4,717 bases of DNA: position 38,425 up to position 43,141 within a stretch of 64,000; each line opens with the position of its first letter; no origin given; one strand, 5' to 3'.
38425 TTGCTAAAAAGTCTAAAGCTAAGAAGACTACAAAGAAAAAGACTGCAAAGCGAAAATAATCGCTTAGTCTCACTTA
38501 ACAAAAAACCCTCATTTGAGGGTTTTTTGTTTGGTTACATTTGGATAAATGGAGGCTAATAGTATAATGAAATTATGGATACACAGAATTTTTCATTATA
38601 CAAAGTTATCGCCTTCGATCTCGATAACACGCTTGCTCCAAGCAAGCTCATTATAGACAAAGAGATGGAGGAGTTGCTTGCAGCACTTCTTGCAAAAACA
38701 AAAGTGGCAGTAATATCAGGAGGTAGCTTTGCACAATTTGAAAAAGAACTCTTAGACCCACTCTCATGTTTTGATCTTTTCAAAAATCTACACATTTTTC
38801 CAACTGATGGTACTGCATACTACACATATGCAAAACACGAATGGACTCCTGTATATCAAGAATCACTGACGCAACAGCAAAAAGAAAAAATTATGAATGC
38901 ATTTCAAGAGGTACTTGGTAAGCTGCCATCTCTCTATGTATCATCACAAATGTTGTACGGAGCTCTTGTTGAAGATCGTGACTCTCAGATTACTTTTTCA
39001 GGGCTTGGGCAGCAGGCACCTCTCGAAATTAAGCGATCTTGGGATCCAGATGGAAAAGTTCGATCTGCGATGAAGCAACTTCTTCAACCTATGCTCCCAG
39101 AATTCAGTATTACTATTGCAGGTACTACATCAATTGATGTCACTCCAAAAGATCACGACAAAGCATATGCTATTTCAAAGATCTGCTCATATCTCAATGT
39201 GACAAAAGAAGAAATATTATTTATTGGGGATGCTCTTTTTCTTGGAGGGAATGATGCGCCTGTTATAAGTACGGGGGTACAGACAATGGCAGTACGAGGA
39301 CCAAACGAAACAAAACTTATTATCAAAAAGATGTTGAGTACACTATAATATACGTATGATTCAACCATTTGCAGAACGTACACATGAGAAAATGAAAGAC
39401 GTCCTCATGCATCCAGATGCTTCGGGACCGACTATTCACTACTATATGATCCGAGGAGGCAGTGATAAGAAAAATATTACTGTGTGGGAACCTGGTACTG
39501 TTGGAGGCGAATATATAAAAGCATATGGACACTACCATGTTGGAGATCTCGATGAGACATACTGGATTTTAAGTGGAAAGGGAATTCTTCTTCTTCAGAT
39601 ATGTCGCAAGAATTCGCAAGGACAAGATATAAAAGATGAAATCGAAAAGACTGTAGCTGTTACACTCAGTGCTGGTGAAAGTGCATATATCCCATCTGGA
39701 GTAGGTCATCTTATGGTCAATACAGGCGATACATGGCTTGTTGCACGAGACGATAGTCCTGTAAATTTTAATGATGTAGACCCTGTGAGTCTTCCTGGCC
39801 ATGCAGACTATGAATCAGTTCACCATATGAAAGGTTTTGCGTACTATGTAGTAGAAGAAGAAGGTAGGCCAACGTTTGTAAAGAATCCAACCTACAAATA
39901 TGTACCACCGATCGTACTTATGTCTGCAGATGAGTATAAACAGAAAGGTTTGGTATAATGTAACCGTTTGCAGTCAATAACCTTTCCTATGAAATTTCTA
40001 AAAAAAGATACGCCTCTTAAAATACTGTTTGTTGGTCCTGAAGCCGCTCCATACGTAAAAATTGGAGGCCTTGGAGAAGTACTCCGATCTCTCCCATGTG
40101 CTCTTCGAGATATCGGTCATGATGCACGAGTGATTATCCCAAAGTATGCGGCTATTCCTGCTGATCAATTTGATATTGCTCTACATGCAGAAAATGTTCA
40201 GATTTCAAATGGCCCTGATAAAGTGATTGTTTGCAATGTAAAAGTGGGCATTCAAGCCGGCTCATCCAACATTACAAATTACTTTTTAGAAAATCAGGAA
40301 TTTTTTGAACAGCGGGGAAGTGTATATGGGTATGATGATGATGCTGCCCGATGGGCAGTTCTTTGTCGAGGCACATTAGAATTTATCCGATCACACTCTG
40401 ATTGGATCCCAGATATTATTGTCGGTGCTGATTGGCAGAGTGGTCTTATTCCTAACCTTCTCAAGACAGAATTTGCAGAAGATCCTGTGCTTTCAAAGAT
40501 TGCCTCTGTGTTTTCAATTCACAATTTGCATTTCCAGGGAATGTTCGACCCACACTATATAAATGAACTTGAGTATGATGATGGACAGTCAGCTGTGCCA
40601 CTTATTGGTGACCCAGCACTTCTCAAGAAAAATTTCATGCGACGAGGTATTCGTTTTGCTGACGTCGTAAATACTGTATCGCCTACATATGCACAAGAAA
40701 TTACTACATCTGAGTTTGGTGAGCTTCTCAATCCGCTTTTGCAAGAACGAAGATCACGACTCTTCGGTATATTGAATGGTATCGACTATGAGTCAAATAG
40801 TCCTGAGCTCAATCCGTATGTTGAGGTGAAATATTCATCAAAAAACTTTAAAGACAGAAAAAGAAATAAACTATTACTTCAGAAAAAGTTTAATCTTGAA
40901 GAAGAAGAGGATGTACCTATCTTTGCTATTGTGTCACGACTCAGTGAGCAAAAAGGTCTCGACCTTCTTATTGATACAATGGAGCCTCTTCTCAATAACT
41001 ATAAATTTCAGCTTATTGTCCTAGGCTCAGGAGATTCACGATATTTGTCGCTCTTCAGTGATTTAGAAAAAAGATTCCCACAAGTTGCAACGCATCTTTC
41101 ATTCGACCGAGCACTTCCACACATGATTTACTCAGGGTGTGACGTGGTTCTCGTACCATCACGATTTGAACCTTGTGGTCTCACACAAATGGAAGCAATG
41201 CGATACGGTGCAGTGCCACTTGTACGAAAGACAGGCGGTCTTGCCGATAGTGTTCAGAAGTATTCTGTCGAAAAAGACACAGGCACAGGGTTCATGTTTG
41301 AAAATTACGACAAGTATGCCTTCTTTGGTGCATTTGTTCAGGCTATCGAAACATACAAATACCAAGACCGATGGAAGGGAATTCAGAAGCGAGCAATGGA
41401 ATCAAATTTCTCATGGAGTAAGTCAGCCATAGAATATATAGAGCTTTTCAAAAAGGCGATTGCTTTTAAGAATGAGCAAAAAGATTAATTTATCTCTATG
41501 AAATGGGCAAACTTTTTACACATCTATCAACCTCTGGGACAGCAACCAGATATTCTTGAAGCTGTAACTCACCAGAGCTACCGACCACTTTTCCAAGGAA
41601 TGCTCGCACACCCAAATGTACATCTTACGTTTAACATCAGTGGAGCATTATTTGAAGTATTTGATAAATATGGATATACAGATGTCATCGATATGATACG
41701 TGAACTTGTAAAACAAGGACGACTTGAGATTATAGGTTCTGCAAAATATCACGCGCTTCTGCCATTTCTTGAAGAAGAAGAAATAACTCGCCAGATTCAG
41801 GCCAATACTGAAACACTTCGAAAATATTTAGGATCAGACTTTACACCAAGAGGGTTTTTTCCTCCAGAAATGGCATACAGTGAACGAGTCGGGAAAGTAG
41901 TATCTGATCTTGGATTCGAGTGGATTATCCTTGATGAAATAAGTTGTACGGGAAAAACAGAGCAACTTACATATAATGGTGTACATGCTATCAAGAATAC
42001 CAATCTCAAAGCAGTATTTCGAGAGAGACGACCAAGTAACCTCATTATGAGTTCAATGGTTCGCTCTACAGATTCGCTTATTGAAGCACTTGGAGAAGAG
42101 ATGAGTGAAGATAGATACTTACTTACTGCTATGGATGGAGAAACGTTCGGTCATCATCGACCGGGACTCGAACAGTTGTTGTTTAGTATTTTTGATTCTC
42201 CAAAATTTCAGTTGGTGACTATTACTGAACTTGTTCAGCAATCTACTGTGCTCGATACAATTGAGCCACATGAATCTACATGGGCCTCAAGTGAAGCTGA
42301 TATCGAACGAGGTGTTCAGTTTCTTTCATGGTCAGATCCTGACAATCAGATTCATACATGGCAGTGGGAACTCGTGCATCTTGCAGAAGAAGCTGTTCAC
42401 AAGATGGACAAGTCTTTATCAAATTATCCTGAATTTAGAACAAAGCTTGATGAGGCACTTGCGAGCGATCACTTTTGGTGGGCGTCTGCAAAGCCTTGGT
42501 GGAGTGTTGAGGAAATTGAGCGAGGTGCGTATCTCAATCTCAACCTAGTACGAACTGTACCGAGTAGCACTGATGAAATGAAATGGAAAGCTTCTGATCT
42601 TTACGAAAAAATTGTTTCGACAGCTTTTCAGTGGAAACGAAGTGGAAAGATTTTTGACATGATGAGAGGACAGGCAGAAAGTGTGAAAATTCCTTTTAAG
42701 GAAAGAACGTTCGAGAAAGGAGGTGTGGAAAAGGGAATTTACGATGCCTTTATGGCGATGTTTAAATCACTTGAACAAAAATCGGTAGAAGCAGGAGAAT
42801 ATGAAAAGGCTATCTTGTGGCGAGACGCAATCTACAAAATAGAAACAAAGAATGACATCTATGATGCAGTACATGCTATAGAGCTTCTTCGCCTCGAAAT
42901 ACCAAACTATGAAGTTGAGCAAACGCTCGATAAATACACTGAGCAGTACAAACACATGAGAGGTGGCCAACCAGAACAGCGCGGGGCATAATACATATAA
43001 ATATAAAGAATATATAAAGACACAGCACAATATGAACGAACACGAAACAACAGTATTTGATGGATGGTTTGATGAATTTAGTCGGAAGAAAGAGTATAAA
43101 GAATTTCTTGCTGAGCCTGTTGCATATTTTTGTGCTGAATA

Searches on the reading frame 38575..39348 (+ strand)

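Call 12: search_protein_families(library=pfam, proteins=[window:38575-39348:+], max_evalue=0.001)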
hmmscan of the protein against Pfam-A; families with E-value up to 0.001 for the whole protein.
window:38575-39348:+ (257 aa): 4 families
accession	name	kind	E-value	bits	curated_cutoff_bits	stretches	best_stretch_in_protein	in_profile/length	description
PF03332.19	PMM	-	1.1e-13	52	22.4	1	31-255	1-220/221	Eukaryotic phosphomannomutase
PF08282.18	Hydrolase_3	-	4.6e-13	49.9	20.9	1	12-220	1-212/255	haloacid dehalogenase-like hydrolase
PF00702.32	Hydrolase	-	4e-06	27.8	26.4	0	182-221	146-181/191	haloacid dehalogenase-like hydrolase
PF05116.19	S6PP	-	7.9e-06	26.1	20.3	0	162-246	132-212/247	Sucrose-6F-phosphate phosphohydrolase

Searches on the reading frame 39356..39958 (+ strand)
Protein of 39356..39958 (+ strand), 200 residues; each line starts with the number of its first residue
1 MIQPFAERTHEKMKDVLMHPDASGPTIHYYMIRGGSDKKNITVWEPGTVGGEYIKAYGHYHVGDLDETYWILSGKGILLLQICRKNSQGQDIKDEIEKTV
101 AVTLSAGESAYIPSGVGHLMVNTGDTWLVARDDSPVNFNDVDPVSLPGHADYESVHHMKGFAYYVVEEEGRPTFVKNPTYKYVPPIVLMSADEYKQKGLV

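Call 12: search_protein_families(library=pfam, proteins=[window:39356-39958:+], max_evalue=0.001)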
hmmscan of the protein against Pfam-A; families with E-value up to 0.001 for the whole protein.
window:39356-39958:+ (200 aa): 2 families
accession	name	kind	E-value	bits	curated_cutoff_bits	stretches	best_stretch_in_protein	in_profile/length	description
PF06560.17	GPI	-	1.1e-15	57.8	20.7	1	39-170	52-170/182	Glucose-6-phosphate isomerase (GPI)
PF07883.17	Cupin_2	-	5.8e-07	29.6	27.2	1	101-126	37-62/70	Cupin domain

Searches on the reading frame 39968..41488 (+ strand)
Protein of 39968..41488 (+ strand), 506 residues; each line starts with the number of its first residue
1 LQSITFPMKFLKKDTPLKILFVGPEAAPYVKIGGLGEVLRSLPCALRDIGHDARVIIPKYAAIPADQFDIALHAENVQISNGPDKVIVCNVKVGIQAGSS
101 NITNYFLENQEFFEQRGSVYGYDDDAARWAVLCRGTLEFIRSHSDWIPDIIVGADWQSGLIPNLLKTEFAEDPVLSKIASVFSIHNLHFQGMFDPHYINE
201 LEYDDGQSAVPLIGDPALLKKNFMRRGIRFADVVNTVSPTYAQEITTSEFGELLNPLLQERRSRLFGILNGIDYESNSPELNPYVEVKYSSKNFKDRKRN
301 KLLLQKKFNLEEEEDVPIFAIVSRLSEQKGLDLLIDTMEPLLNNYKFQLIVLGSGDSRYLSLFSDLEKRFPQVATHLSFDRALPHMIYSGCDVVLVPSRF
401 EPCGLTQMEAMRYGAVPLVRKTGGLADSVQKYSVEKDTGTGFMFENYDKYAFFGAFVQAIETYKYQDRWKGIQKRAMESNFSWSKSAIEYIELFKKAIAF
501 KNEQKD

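Call 12: search_protein_families(library=pfam, proteins=[window:39968-41488:+], max_evalue=0.001)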
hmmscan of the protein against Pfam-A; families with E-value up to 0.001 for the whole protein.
window:39968-41488:+ (506 aa): 5 families
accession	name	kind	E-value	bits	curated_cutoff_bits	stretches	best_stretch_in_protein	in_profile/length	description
PF08323.17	Glyco_transf_5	-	6.6e-64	216.3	22.7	1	18-260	1-239/239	Starch synthase catalytic domain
PF00534.26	Glycos_transf_1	-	1.1e-19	71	26.4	1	306-470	5-166/172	Glycosyl transferases group 1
PF13692.12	Glyco_trans_1_4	-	5.5e-14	53.1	27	1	317-460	2-140/142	Glycosyl transferases group 1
PF20706.3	GT4-conflict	-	4e-06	26.5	26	1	316-445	197-335/385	Family 4 Glycosyltransferase in conflict systems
PF13579.12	Glyco_trans_4_4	-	0.00019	22.2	29.7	0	33-247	1-144/158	Glycosyl transferase 4-like domain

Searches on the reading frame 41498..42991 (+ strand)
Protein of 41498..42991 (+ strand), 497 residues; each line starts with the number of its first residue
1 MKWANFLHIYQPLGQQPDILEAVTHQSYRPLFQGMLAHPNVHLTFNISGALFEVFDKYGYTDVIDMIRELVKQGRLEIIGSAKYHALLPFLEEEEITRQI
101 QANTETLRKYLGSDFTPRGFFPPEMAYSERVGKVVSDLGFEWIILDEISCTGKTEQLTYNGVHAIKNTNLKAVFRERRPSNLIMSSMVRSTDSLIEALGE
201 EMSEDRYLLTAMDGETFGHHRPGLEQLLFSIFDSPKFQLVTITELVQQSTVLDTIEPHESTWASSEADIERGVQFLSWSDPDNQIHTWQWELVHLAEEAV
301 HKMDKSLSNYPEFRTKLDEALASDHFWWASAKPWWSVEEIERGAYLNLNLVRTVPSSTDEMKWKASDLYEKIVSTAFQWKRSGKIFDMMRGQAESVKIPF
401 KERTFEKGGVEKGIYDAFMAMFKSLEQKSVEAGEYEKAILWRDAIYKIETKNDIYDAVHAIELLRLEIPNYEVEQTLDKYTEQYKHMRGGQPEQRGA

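Call 12: search_protein_families(library=pfam, proteins=[window:41498-42991:+], max_evalue=0.001)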
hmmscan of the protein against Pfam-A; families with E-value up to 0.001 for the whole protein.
window:41498-42991:+ (497 aa): 2 families
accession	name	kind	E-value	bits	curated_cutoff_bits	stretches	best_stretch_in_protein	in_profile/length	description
PF03065.20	Glyco_hydro_57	-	4.9e-36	125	21.2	1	17-248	37-281/291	Glycosyl hydrolase family 57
PF01522.26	Polysacc_deac_1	-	5.8e-07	29.9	23.1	1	35-141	27-122/124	Polysaccharide deacetylase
